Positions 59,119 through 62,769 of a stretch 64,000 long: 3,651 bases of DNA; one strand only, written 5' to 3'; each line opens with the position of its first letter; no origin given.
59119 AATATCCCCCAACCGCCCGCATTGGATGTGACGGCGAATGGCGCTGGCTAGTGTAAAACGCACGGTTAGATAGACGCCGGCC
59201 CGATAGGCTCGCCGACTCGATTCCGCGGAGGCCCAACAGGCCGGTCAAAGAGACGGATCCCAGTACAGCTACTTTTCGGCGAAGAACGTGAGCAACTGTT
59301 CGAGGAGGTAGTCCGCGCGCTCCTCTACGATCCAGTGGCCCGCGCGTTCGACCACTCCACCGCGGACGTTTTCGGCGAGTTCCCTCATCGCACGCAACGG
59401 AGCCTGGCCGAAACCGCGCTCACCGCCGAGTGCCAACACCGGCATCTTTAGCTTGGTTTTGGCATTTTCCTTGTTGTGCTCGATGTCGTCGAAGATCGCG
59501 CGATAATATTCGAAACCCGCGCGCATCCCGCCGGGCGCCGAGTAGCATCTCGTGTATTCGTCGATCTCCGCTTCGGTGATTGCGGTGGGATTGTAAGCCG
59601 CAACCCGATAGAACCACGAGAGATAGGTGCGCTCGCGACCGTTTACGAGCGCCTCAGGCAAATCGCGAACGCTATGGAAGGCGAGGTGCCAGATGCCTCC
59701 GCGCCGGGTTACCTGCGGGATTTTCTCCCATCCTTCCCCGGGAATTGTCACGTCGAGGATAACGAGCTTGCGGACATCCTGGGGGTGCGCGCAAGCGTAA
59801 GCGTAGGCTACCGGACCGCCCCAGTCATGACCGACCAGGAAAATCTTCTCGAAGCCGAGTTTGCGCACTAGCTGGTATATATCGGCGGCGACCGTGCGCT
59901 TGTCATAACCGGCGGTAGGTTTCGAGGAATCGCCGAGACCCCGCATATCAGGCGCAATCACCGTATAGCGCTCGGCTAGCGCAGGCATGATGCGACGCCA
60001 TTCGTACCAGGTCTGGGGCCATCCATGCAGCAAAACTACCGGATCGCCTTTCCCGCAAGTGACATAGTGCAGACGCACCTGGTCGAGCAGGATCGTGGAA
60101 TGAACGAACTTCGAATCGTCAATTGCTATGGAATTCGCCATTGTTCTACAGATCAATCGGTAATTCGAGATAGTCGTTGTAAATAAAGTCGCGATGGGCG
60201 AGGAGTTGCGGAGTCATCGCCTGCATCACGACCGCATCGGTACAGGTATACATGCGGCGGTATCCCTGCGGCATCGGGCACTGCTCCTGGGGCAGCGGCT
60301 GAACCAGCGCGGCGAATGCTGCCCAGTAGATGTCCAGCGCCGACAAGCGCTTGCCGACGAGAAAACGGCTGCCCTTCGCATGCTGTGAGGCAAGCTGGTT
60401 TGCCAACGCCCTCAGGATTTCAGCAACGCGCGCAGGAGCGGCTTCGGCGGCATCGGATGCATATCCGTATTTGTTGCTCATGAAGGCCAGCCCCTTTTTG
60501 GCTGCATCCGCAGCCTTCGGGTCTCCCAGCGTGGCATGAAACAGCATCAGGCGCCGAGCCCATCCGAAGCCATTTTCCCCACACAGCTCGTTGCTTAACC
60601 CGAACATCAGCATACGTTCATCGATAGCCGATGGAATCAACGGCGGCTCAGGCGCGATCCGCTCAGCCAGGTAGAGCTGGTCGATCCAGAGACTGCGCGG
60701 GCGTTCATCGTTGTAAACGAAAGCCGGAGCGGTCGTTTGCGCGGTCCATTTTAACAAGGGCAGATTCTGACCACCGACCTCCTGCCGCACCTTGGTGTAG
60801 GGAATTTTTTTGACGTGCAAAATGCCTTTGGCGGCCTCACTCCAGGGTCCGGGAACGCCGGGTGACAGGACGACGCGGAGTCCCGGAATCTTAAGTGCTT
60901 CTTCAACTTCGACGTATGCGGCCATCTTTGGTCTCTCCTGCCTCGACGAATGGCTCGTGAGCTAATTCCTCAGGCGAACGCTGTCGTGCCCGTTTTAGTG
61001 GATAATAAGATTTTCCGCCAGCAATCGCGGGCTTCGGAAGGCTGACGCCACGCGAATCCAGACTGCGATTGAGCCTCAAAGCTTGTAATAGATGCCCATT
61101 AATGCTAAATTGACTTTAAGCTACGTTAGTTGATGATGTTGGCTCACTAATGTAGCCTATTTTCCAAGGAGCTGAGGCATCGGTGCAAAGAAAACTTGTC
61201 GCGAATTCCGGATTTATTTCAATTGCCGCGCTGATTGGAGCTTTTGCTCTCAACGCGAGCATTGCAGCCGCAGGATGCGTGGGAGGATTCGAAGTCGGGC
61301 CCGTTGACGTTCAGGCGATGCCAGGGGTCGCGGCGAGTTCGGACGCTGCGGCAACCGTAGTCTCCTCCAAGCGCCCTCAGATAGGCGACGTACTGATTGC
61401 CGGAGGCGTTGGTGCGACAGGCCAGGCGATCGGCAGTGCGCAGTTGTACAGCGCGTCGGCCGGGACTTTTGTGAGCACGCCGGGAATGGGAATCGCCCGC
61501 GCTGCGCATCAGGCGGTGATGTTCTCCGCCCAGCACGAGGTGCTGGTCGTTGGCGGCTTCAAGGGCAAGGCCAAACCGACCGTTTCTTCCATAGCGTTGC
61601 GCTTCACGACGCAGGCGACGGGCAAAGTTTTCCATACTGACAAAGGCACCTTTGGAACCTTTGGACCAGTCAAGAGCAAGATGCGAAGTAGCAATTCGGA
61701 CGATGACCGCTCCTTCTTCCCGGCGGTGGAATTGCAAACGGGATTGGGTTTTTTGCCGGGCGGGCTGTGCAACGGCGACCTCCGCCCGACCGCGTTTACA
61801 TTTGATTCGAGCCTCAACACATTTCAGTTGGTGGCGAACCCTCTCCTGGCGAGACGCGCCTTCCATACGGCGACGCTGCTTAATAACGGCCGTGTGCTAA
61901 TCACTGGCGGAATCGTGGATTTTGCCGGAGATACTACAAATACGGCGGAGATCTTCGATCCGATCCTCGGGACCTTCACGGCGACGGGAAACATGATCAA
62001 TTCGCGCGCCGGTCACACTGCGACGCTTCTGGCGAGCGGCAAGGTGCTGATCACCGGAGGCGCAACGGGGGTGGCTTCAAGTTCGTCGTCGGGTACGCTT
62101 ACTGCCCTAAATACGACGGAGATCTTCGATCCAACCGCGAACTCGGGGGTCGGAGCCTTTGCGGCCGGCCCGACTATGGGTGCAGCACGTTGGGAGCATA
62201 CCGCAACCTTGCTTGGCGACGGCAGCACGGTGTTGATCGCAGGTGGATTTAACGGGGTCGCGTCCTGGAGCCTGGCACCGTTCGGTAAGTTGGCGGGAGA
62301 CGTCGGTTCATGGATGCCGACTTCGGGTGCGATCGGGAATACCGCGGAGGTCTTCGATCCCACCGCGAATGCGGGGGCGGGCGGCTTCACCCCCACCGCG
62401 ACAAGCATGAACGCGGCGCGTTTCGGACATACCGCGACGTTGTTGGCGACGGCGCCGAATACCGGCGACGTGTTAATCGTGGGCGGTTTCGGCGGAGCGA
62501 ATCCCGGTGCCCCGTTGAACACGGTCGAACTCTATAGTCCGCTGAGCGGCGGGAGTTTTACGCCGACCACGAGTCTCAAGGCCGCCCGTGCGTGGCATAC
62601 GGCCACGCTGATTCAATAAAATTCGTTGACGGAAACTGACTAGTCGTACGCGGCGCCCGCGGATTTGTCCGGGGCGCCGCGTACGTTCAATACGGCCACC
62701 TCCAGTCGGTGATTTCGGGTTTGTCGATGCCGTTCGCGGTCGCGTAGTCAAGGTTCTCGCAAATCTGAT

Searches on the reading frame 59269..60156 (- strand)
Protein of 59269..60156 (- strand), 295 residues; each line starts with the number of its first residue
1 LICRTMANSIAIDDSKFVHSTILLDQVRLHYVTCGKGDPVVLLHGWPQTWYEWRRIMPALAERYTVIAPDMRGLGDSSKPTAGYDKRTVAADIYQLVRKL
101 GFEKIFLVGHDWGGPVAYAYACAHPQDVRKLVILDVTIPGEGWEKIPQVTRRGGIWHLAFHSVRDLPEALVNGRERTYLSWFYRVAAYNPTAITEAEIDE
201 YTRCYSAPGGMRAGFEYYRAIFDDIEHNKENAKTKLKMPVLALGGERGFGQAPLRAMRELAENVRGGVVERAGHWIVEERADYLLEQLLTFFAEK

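Call 44: search_protein_families(library=pfam, proteins=[window:59269-60156:-], max_evalue=0.0001)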
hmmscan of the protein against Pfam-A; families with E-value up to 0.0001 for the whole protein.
window:59269-60156:- (295 aa): 3 families
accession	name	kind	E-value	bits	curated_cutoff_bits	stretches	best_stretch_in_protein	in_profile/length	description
PF00561.26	Abhydrolase_1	-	4.5e-34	118.6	25.8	1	39-136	2-102/245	alpha/beta hydrolase fold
PF12697.13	Abhydrolase_6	-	3.3e-22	80.7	26.3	1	40-284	1-214/217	Alpha/beta hydrolase family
PF12146.15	Hydrolase_4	-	7e-08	32.5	27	1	40-133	7-106/239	Serine aminopeptidase, S33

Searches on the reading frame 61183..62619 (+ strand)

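Call 44: search_protein_families(library=pfam, proteins=[window:61183-62619:+], max_evalue=0.0001)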
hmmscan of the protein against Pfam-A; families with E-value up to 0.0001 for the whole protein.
window:61183-62619:+ (478 aa): 6 families
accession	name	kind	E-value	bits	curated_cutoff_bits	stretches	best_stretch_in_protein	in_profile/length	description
PF13418.12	Kelch_4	-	5.6e-18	65.1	21.6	0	275-320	2-39/49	Galactose oxidase, central domain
PF13415.12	Kelch_3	-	8.4e-18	64.5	22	1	429-477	2-48/48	Galactose oxidase, central domain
PF13964.12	Kelch_6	-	4e-17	62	25.3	1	225-275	2-50/50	Kelch motif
PF24981.1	Beta-prop_ATRN-LZTR1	-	1.8e-15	57.4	50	1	226-360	149-284/289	Attractin/LZTR1 beta-propeller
PF01344.31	Kelch_1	-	2e-14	53.2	20.1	0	428-455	12-36/46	Kelch motif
PF24681.1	Kelch_KLHDC2_KLHL20_DRC7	-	2.8e-09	37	50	1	228-359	2-125/221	KLHDC2/KLHL20/DRC7 Kelch-repeats domain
